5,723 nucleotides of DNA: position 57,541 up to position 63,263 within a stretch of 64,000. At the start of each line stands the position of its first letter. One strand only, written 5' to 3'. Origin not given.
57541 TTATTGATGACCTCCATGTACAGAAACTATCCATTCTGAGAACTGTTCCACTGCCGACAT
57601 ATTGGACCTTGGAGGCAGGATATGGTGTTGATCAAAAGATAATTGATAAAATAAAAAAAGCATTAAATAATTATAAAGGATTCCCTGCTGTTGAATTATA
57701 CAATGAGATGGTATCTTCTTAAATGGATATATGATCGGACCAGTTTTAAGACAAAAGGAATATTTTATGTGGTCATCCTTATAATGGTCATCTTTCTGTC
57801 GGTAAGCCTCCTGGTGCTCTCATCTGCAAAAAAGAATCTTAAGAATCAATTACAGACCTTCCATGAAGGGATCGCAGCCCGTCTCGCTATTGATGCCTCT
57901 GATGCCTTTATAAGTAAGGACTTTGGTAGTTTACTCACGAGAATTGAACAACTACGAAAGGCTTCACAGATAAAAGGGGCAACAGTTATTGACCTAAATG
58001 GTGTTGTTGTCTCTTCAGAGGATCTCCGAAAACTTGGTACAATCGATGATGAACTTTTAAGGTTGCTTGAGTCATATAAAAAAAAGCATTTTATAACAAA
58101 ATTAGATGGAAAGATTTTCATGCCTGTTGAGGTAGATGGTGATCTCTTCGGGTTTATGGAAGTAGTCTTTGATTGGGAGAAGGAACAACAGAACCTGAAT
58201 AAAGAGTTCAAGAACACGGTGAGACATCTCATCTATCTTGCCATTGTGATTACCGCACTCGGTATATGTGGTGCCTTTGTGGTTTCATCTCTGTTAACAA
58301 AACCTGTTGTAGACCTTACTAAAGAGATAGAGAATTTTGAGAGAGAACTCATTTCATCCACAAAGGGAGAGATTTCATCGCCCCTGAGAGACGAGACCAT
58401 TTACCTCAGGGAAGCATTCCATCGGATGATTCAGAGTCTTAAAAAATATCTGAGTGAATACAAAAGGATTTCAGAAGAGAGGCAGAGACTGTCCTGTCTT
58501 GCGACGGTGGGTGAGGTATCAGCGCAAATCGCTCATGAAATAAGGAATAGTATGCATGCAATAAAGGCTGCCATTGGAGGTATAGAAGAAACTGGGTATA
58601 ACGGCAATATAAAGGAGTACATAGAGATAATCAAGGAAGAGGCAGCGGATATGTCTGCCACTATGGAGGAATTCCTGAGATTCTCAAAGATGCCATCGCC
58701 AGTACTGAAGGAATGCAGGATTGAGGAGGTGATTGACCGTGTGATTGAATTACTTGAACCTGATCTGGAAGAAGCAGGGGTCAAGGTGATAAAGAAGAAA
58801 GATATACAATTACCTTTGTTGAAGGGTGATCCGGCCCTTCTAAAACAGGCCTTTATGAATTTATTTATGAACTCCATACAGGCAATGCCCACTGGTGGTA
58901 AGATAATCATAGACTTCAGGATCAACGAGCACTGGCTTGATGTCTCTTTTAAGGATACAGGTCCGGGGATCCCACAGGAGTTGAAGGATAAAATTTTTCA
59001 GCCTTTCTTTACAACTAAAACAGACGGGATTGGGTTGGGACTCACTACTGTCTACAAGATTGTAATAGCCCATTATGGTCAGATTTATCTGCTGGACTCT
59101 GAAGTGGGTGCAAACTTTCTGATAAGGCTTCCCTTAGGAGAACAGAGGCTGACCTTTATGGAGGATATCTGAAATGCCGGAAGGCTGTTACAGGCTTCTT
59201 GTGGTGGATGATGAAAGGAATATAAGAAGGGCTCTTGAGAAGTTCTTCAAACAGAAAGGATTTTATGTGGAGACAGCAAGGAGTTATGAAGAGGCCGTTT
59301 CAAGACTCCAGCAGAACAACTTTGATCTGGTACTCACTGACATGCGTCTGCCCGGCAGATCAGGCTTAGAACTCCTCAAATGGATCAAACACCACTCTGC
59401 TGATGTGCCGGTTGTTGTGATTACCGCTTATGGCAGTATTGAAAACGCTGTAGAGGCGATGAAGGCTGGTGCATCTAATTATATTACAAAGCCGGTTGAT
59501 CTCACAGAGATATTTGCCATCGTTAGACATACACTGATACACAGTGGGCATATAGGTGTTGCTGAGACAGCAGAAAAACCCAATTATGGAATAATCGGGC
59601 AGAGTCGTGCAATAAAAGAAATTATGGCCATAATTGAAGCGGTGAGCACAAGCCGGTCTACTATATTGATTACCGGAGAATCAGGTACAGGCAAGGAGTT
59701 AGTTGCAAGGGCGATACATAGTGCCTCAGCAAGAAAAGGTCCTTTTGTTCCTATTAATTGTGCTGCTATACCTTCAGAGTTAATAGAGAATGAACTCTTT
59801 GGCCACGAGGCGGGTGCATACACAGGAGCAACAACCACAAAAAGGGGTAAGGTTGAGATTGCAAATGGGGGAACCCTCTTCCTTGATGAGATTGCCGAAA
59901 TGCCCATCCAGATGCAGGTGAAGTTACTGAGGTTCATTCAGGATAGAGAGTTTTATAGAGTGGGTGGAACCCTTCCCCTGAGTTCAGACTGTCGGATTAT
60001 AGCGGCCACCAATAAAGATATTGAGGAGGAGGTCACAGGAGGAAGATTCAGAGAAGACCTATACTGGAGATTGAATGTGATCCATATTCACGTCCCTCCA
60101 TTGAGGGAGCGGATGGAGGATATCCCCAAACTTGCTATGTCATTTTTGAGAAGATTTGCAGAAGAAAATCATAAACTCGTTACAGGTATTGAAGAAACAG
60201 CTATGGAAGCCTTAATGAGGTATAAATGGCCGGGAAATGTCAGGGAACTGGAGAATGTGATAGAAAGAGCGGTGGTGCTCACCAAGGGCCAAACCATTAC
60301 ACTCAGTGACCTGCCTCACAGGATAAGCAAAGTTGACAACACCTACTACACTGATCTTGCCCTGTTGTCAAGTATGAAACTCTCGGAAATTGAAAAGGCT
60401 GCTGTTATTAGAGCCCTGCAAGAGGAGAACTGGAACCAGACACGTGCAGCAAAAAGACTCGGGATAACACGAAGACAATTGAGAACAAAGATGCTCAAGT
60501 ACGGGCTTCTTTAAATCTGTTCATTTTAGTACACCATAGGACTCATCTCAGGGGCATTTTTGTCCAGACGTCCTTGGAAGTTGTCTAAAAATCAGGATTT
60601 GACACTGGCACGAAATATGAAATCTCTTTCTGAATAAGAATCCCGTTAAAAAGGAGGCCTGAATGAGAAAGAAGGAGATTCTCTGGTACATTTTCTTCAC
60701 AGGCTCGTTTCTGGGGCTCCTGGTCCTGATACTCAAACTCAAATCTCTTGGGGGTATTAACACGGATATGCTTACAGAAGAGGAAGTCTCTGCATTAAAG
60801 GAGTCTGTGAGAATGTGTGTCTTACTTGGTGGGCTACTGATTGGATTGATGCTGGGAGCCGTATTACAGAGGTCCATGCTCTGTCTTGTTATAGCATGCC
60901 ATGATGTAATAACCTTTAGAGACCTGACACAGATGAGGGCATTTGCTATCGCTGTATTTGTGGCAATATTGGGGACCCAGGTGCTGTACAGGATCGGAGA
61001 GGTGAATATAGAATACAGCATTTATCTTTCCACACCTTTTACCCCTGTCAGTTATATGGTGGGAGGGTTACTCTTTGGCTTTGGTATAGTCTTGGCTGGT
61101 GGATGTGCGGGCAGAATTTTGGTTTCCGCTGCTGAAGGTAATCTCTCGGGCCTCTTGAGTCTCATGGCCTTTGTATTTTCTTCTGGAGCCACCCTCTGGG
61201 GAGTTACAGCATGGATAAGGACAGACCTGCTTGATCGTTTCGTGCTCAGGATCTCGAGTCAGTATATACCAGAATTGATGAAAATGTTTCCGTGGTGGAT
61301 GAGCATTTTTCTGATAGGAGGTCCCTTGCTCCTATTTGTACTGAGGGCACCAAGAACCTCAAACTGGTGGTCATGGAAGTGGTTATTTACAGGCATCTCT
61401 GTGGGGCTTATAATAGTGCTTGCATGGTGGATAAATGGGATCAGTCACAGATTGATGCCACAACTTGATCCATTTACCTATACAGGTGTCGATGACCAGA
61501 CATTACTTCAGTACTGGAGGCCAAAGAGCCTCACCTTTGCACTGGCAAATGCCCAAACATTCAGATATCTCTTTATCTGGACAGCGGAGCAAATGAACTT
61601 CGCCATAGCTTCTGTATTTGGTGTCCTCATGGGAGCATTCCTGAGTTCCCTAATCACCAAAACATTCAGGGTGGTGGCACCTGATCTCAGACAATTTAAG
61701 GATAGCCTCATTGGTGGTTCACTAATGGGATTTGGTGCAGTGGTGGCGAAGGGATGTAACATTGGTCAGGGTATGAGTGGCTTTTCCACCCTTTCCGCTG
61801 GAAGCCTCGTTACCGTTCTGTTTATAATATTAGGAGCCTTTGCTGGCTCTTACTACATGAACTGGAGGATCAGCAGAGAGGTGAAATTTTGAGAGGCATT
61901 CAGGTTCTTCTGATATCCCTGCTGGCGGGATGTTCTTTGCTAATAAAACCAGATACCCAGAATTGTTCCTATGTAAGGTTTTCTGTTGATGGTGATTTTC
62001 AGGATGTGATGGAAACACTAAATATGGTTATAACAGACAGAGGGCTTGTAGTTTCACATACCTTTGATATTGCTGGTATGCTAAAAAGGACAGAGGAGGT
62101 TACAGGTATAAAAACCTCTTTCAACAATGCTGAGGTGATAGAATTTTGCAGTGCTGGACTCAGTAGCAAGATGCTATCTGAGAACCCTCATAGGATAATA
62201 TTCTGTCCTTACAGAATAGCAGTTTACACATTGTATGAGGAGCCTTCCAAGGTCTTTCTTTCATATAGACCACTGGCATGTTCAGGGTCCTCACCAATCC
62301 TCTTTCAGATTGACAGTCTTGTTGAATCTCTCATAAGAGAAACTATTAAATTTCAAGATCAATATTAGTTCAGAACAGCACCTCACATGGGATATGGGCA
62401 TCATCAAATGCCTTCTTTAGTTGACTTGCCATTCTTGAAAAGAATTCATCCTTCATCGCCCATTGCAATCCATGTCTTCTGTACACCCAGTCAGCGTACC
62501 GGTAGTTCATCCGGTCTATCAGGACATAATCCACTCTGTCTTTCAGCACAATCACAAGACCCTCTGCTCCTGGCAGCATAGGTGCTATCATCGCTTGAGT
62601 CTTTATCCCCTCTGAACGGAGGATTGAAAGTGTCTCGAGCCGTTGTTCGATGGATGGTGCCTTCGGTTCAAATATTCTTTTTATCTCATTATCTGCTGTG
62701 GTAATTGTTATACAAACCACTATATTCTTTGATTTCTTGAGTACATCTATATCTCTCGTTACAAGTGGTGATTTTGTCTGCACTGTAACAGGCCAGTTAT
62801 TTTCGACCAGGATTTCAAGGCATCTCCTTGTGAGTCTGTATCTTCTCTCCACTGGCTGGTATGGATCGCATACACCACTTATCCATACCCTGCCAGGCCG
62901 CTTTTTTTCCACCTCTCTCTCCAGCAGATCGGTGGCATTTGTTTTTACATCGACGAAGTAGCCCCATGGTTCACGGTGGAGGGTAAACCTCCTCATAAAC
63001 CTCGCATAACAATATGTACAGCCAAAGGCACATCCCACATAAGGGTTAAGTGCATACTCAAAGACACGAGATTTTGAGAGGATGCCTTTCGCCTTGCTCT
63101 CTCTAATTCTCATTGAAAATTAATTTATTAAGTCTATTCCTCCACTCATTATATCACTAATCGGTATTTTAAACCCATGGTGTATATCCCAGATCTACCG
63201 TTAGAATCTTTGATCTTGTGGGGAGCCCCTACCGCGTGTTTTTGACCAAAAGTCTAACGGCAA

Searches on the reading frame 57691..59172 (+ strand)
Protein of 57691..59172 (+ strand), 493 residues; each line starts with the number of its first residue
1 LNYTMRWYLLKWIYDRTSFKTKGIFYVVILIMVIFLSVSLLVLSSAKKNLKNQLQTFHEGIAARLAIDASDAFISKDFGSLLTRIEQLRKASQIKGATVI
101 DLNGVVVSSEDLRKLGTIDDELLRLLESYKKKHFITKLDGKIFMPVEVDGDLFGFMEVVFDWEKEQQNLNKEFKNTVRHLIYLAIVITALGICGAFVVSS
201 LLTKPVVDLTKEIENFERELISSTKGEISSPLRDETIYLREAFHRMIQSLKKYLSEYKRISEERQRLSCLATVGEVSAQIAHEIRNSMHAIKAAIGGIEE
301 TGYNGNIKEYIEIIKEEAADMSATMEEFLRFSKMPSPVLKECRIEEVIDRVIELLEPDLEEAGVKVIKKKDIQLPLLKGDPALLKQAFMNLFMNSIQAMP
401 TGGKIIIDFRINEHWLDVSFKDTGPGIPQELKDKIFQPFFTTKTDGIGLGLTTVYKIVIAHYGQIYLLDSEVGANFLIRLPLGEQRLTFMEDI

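Call 7: search_protein_families(library=pfam, proteins=[window:57691-59172:+], max_evalue=0.01)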
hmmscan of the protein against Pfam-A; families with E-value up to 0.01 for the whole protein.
window:57691-59172:+ (493 aa): 3 families
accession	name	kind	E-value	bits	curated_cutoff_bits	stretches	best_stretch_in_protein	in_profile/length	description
PF02518.31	HATPase_c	-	1.3e-19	71.1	26.4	1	379-483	1-110/111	Histidine kinase-, DNA gyrase B-, and HSP90-like ATPase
PF00512.31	HisKA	-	1.3e-09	38.4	26.9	1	274-335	3-64/66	His Kinase A (phospho-acceptor) domain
PF10144.15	SMP_2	-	7.9e-05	22.8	28.9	1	23-169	14-154/159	Bacterial virulence factor haemolysin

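Call 8: search_protein_families(library=ncbifam, proteins=[window:57691-59172:+], max_evalue=0.001)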
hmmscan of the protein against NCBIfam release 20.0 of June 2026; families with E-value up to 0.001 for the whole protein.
window:57691-59172:+ (493 aa): 76 families (the best 25 are shown)
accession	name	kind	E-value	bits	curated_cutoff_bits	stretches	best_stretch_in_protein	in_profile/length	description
NF008468.0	PRK11360.1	equivalog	4e-54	184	646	1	254-485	377-611/616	two-component system sensor histidine kinase AtoS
NF007688.0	PRK10364.1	equivalog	4.4e-41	141.1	479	1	251-486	218-455/460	two-component system sensor histidine kinase ZraS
NF053867.1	SprKinKinDBac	equivalog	3.3e-29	101.7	775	1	253-482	264-497/500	sporulation kinase KinD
NF047497.1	HK_LIC_12097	equivalog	3e-28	98.6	500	1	244-482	122-366/367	LIC_12097 family sensor histidine kinase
NF008312.0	PRK11100.1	equivalog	7.9e-27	94.2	356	1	145-479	153-471/477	two-component system sensor histidine kinase CreC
NF010411.0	PRK13837.1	equivalog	8e-27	93.6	647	1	255-485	432-678/828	two-component system VirA-like sensor kinase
NF046044.1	PnpS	equivalog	2.8e-26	92.5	400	1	278-481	175-390/390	two-component system histidine kinase PnpS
NF006800.0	PRK09303.1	equivalog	2.1e-25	89.5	342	1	263-482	140-377/383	histidine kinase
NF008293.1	PRK11073.1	equivalog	4.2e-24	85.4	240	1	253-482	110-347/349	nitrogen regulation protein NR(II)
NF033092.0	HK_WalK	equivalog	1.3e-23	83.5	725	2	278-481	377-593/594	cell wall metabolism sensor histidine kinase WalK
NF047496.1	HK_LIC11548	equivalog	1.7e-23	83.3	750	1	174-482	270-589/589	LIC_11548 family sensor histidine kinase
TIGR02938.1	nifL_nitrog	equivalog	4.8e-23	81.4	242.45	1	275-470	278-481/494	nitrogen fixation negative regulator NifL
NF038348.1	T2SS_HK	subfamily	6e-22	77.8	450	1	373-482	461-573/574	histidine kinase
NF040750.1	tetrathio_HK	equivalog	1.9e-21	76.2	750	1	245-468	313-539/555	tetrathionate respiration histidine kinase TtrS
NF041777.1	sens_FixL_Rhizob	equivalog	4.9e-21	74.9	850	1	258-484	247-483/485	sensor protein FixL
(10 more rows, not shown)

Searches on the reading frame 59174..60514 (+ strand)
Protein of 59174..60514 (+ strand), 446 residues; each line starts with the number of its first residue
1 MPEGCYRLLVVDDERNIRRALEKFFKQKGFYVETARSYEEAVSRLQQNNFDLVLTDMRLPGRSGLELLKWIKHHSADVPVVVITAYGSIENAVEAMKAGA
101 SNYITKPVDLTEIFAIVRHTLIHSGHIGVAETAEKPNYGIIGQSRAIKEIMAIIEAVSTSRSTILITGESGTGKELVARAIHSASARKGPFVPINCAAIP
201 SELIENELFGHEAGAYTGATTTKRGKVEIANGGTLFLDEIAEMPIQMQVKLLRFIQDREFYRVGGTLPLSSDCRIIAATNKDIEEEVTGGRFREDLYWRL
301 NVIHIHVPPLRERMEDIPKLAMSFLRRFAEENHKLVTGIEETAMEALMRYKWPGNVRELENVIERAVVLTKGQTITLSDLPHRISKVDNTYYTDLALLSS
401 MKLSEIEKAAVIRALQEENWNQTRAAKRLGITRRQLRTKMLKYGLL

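Call 7: search_protein_families(library=pfam, proteins=[window:59174-60514:+], max_evalue=0.01)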
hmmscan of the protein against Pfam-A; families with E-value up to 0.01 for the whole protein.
window:59174-60514:+ (446 aa): 19 families
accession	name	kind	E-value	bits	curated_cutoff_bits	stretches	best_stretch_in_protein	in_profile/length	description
PF00158.32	Sigma54_activat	-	4.7e-69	231.8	20.2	1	140-306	1-168/168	Sigma-54 interaction domain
PF00072.30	Response_reg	-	1e-32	113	30.2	1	9-117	2-110/111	Response regulator receiver domain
PF25601.1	AAA_lid_14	-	9.7e-30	102.7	27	1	311-388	1-78/87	AAA+ ATPase lid domain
PF14532.12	Sigma54_activ_2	-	2.3e-23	83.4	25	1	141-310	1-138/138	Sigma-54 interaction domain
PF02954.25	HTH_8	-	1.1e-13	51.1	22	1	403-443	2-42/42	Bacterial regulatory protein, Fis family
PF07728.20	AAA_5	-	9.8e-08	32.5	22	1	164-281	2-123/139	AAA domain (dynein-related subfamily)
PF06068.19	TIP49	-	1e-06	28.7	23.8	1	118-201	4-90/347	TIP49 P-loop domain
PF13191.12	AAA_16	-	4.6e-06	27.7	32.6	1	141-212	3-82/167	AAA ATPase domain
PF01078.27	Mg_chelatase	-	9e-06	25.7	20.3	0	218-280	93-157/207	Magnesium chelatase, subunit ChlI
PF20274.4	cREC_REC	-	3.7e-05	24.8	27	1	8-77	2-63/88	Cyclic-phosphate processing Receiver domain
PF13384.12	HTH_23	-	7.1e-05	22.9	24.6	1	403-437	2-35/50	Homeodomain-like domain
PF00004.35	AAA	-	0.00011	23.1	21.2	1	164-295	1-126/131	ATPase family associated with various cellular activities (AAA)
PF13245.12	AAA_19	-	0.0014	19.2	25.1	1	155-259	3-118/134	AAA domain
PF07726.17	AAA_3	-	0.0021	18.4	27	1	164-286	2-116/131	ATPase family associated with various cellular activities (AAA)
PF23198.2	PDE8A_N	-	0.0028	18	29.6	1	8-73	13-79/147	PDE8A-like, N-terminal domain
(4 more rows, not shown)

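Call 8: search_protein_families(library=ncbifam, proteins=[window:59174-60514:+], max_evalue=0.001)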
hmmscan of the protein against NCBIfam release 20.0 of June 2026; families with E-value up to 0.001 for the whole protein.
window:59174-60514:+ (446 aa): 122 families (the best 25 are shown)
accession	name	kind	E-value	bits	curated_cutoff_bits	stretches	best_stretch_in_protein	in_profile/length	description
NF008469.0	PRK11361.1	equivalog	5.6e-138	460.5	714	1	6-445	5-456/461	acetoacetate metabolism transcriptional regulator AtoC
TIGR01818.1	ntrC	equivalog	1.3e-135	452.8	558.6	1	9-386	2-383/463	nitrogen regulation protein NR(I)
NF007689.0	PRK10365.1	equivalog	2.2e-128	428.8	760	1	7-440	7-439/441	sigma-54-dependent response regulator transcription factor ZraR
NF041946.1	LuxO_transreg_Vib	equivalog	3.1e-119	398.8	800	1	12-396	3-392/463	quorum-sensing sigma-54 dependent transcriptional regulator LuxO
TIGR02915.1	PEP_resp_reg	equivalog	5e-117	391.5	502.6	1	8-445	1-444/445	PEP-CTERM-box response regulator transcription factor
NF041552.1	TF_PrdR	equivalog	8.6e-115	384.2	795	1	134-444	263-577/577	sigma-54 dependent transcriptional regulator PrdR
NF008176.1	PRK10923.1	equivalog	2e-113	379.5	620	1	8-390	6-391/469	nitrogen regulation protein NR(I)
TIGR01817.1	nifA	equivalog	3.2e-111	372.7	528.85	1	129-381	187-439/534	nif-specific transcriptional activator NifA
NF050807.1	TransRegFlbDCaul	equivalog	1.3e-104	350.6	750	1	20-443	15-438/454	sigma-54-dependent transcriptional regulator FlbD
NF051870.1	NAssimRespRegNtrX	equivalog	6e-104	348.4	600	1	8-441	4-448/452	nitrogen assimilation response regulator NtrX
NF011695.0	PRK15115.1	equivalog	8.6e-102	341.2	763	1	6-434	7-427/445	two-component system response regulator GlrR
NF038308.1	RNA_repair_RtcR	equivalog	1.5e-101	340.8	650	1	12-439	35-512/530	RNA repair transcriptional activator RtcR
NF049963.1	RespRegFlgRCampy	domain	9.7e-96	321.2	750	1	8-444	3-428/429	fla regulon two-component system response regulator FlgR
NF003451.0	PRK05022.1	equivalog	2.8e-92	310.1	476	1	133-437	185-502/512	nitric oxide reductase transcriptional regulator NorR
NF011958.0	PRK15429.1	equivalog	2.2e-88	297.6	830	1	139-445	379-686/692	formate hydrogenlyase transcriptional activator FlhA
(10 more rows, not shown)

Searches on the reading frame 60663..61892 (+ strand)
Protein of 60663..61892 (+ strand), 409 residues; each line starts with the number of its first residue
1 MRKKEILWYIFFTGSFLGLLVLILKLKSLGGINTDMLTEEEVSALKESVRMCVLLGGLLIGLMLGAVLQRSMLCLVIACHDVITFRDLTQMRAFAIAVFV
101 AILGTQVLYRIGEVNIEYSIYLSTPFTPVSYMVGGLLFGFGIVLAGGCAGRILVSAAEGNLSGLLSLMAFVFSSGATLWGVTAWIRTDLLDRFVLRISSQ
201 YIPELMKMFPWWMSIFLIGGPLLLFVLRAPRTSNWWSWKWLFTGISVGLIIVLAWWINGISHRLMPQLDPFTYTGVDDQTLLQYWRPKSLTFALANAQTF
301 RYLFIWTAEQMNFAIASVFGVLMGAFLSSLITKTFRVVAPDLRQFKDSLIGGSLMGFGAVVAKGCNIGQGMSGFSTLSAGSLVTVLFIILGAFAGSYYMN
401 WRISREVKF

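Call 7: search_protein_families(library=pfam, proteins=[window:60663-61892:+], max_evalue=0.01)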
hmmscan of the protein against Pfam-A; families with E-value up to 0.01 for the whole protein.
window:60663-61892:+ (409 aa): 1 family
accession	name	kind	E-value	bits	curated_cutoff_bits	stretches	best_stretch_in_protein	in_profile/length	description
PF04143.19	Sulf_transp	-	5.5e-61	207.2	27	1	70-393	1-309/310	Sulphur transport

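Call 8: search_protein_families(library=ncbifam, proteins=[window:60663-61892:+], max_evalue=0.001)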
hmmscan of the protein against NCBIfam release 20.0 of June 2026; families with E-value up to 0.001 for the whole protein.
window:60663-61892:+ (409 aa): 4 families
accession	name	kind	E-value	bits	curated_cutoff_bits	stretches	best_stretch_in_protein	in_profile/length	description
NF052577.1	ThSTportTsuASprch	equivalog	1.3e-40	139.7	400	2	55-263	3-215/330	thiosulfate transporter TsuA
NF041049.1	thio_trans_TsuA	exception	6.5e-28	97.8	645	2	294-408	230-344/348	thiosulfate utilization transporter TsuA/YeeE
NF033796.1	selen_YedE_FdhT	exception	2.1e-21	76.6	350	2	52-165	214-320/387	selenium metabolism membrane protein YedE/FdhT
TIGR04112.1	seleno_YedE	equivalog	4.5e-11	42.5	200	1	49-172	180-300/337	YedE family putative selenium transporter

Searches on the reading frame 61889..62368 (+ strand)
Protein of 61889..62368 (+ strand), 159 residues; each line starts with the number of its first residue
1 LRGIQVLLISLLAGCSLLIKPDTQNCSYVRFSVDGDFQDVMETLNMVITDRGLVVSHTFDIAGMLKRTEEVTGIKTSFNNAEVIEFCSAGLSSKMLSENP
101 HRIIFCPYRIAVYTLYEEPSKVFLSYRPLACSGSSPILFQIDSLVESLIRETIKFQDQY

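Call 7: search_protein_families(library=pfam, proteins=[window:61889-62368:+], max_evalue=0.01)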
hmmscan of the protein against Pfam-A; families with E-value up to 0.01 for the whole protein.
window:61889-62368:+ (159 aa): 1 family
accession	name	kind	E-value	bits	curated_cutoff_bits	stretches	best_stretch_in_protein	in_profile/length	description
PF03625.19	DUF302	-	1.3e-07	31.8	23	1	75-126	12-60/63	Domain of unknown function DUF302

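Call 8: search_protein_families(library=ncbifam, proteins=[window:61889-62368:+], max_evalue=0.001)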
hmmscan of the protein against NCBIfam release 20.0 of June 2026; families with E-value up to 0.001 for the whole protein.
window:61889-62368:+ (159 aa): 0 families

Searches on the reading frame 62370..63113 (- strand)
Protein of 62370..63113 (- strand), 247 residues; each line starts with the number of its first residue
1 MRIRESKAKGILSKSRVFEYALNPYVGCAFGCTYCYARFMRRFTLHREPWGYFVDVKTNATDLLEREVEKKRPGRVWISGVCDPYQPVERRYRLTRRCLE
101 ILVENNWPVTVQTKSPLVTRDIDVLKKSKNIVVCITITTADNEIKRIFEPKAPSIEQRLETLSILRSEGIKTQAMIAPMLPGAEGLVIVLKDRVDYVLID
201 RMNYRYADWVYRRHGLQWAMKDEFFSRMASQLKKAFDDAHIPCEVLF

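Call 11: search_protein_families(library=pfam, proteins=[window:62370-63113:-], max_evalue=0.01)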
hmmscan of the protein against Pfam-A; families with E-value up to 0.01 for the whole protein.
window:62370-63113:- (247 aa): 2 families
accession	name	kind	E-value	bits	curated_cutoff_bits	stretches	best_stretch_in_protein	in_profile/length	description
PF04055.27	Radical_SAM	-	7.4e-18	65.7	29.5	1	23-181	2-152/166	Radical SAM superfamily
PF07505.17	DUF5131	-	0.0028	17.6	28.9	1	19-147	8-145/243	Protein of unknown function (DUF5131)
